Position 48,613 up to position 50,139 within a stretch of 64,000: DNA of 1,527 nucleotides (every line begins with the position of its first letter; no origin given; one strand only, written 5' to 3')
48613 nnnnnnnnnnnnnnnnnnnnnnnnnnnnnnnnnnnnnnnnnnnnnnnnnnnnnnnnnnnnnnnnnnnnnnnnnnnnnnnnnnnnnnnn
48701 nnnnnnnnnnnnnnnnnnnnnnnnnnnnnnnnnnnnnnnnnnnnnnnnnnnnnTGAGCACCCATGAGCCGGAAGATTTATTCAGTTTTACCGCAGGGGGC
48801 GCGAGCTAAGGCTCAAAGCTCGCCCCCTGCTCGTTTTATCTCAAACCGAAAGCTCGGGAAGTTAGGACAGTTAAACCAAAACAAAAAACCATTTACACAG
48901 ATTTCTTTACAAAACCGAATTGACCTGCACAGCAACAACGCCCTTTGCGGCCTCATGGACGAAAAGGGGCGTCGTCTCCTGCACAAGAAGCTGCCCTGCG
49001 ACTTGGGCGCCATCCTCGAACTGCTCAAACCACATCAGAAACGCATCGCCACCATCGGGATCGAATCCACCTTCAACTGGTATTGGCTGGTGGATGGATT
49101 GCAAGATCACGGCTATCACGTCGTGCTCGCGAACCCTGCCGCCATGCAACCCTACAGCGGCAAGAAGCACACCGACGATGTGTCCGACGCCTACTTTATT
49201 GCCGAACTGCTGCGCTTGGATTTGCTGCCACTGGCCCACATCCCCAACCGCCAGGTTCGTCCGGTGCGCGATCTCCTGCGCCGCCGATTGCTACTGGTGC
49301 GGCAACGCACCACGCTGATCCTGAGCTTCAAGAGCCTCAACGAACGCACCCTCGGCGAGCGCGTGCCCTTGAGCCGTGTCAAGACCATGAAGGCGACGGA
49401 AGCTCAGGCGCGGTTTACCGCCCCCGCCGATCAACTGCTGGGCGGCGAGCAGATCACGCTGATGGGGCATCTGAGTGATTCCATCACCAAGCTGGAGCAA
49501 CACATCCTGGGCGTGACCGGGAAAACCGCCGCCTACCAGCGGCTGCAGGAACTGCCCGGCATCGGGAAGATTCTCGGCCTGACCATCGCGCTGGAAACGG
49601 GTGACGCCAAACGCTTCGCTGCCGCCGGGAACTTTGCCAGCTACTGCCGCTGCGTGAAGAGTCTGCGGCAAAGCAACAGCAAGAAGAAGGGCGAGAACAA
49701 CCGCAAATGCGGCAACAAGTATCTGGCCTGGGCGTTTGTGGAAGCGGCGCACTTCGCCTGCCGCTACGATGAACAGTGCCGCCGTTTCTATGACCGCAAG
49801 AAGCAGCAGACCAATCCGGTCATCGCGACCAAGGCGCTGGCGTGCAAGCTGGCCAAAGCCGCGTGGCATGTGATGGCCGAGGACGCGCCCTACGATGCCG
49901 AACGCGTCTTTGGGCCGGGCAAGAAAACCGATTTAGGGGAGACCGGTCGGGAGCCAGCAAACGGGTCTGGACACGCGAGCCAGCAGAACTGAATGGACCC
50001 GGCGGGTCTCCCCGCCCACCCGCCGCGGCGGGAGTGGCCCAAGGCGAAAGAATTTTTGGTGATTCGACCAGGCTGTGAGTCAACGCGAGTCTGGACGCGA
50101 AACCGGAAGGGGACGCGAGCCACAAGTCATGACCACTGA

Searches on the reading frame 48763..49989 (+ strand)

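Call 51: search_protein_families(library=pfam, proteins=[window:48763-49989:+], max_evalue=0.00001)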
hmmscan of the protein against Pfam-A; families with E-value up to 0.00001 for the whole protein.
window:48763-49989:+ (409 aa): 2 families
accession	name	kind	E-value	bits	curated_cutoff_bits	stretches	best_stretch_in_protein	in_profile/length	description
PF02371.22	Transposase_20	-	4.8e-17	62.5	21.3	1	259-343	2-86/87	Transposase IS116/IS110/IS902 family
PF01548.23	DEDD_Tnp_IS110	-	4.6e-16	59.4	29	1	53-190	3-147/155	Transposase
